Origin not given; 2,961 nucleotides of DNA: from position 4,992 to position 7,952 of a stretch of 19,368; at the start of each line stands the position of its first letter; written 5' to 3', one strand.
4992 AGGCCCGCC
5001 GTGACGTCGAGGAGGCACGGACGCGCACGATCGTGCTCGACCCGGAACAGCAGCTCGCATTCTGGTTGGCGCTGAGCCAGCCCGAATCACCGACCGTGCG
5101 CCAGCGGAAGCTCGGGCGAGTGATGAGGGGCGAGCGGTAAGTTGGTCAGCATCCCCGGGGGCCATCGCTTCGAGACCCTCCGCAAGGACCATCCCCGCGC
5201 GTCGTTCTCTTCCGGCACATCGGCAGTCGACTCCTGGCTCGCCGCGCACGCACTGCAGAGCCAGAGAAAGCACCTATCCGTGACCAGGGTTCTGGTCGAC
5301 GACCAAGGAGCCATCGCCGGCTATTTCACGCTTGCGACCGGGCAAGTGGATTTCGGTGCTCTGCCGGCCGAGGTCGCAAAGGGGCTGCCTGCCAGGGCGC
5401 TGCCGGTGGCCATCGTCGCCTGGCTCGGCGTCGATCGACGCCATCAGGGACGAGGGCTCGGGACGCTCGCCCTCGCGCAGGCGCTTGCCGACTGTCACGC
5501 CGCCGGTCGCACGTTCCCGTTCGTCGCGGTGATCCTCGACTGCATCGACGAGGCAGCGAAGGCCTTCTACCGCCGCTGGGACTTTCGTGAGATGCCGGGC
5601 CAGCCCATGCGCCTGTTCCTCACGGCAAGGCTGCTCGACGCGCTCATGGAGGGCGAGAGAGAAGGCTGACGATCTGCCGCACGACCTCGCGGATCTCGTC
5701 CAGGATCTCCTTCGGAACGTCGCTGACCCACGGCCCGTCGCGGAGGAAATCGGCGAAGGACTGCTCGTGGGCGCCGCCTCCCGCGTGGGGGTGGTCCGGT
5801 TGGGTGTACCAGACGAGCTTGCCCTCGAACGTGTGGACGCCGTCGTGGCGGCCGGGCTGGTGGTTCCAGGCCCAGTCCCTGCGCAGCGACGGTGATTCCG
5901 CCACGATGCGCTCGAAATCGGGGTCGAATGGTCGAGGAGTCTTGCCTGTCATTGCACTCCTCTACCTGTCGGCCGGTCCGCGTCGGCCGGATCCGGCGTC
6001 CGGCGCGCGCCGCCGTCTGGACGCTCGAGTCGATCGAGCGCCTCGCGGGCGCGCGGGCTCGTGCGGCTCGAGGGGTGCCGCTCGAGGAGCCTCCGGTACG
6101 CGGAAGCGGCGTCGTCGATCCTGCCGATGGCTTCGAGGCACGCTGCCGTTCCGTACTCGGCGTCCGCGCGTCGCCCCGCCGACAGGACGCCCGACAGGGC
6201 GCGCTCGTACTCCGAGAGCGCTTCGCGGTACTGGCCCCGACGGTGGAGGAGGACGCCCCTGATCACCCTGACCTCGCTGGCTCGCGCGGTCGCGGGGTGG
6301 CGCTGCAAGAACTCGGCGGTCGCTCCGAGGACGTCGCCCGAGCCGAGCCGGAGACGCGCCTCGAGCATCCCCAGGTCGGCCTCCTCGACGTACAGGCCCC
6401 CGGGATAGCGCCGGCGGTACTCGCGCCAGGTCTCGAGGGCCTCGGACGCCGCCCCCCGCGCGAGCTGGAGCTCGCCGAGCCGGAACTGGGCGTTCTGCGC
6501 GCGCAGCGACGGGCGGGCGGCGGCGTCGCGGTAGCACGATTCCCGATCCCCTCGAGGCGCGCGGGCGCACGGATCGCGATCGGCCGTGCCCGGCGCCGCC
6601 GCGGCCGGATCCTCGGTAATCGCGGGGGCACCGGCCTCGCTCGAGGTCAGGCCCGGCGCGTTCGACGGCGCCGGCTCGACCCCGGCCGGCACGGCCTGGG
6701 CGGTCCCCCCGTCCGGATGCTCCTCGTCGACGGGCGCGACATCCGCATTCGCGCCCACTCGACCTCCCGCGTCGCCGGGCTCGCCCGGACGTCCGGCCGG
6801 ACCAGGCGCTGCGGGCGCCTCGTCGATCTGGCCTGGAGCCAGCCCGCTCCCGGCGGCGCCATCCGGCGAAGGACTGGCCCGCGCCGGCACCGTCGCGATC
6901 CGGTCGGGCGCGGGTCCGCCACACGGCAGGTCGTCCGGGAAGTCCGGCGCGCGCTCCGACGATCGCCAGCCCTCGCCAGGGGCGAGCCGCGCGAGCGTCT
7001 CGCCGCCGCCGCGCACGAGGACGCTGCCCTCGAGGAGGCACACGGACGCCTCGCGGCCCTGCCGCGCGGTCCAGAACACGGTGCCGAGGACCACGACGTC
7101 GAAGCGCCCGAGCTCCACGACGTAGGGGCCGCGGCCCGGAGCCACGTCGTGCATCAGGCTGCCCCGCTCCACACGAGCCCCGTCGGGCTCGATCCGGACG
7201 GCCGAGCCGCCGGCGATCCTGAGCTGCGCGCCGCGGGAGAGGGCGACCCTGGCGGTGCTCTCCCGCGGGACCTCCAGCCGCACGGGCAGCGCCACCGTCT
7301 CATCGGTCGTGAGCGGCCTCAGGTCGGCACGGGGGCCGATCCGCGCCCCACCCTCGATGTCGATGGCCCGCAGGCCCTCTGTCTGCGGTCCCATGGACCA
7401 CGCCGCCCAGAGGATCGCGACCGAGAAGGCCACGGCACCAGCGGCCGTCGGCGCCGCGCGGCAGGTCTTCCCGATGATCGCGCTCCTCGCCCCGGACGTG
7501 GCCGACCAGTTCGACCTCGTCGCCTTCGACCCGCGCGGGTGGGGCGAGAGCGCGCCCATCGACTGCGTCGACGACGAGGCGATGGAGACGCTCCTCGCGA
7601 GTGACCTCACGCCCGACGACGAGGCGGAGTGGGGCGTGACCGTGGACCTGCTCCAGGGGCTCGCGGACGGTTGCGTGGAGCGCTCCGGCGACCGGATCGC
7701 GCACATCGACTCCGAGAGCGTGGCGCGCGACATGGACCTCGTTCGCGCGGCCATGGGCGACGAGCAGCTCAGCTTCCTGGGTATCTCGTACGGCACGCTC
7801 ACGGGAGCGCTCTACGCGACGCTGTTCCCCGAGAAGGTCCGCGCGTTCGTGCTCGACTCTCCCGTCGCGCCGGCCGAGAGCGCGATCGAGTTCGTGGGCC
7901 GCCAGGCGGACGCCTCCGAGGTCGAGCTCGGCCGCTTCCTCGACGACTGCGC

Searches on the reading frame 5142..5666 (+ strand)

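Call 9: search_protein_families(library=pfam, proteins=[window:5142-5666:+], max_evalue=0.01)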
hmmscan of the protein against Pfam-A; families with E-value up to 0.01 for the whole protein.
window:5142-5666:+ (175 aa): 2 families
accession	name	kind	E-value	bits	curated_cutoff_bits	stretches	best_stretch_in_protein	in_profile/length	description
PF00583.31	Acetyltransf_1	-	4.9e-07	30.5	20.7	1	46-148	33-116/116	Acetyltransferase (GNAT) family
PF13508.13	Acetyltransf_7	-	4e-06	27.6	27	1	56-150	12-84/84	Acetyltransferase (GNAT) domain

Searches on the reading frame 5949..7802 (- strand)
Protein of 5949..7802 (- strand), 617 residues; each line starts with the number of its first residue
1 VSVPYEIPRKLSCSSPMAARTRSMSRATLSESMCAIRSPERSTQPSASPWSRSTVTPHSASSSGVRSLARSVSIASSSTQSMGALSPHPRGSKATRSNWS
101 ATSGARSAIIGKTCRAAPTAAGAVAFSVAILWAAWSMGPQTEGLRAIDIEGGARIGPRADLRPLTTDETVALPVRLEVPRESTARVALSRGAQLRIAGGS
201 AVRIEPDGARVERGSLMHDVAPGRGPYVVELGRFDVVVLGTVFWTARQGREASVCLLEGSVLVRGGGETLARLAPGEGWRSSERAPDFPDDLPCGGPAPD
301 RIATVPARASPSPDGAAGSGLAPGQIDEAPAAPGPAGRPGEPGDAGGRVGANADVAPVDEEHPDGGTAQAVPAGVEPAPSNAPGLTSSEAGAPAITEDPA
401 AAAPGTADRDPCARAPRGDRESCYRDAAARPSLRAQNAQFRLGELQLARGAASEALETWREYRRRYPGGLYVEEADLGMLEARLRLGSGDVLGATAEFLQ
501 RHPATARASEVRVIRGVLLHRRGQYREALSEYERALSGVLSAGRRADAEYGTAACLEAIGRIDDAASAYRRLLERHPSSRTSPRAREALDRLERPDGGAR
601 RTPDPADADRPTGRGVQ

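Call 9: search_protein_families(library=pfam, proteins=[window:5949-7802:-], max_evalue=0.01)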
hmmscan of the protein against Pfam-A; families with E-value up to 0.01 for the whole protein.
window:5949-7802:- (617 aa): 10 families
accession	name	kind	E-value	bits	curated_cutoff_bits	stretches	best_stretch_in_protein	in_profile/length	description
PF13174.12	TPR_6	-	9.4e-12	45.2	26.3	1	547-579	1-33/33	Tetratricopeptide repeat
PF13428.12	TPR_14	-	7e-08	32.8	23.5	1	551-580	6-35/44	Tetratricopeptide repeat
PF07719.23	TPR_2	-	9.6e-08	32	27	0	515-536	7-28/34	Tetratricopeptide repeat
PF13432.12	TPR_16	-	1.1e-06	29.4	32.7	1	521-579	9-64/65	Tetratricopeptide repeat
PF00515.34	TPR_1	-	1.3e-06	28.4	27.8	0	515-536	7-28/34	Tetratricopeptide repeat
PF04773.18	FecR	-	1.5e-06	29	24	1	176-261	3-96/97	FecR protein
PF13424.12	TPR_12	-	8.5e-06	26.3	30.1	1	515-575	9-74/77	Tetratricopeptide repeat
PF14559.12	TPR_19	-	8.2e-05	23.3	25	1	521-578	3-57/68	Tetratricopeptide repeat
PF13525.12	YfiO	-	0.00093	19.5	25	1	437-592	6-136/203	Outer membrane lipoprotein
PF13512.12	TPR_18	-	0.002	18.7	21.9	0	436-517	10-92/145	Tetratricopeptide repeat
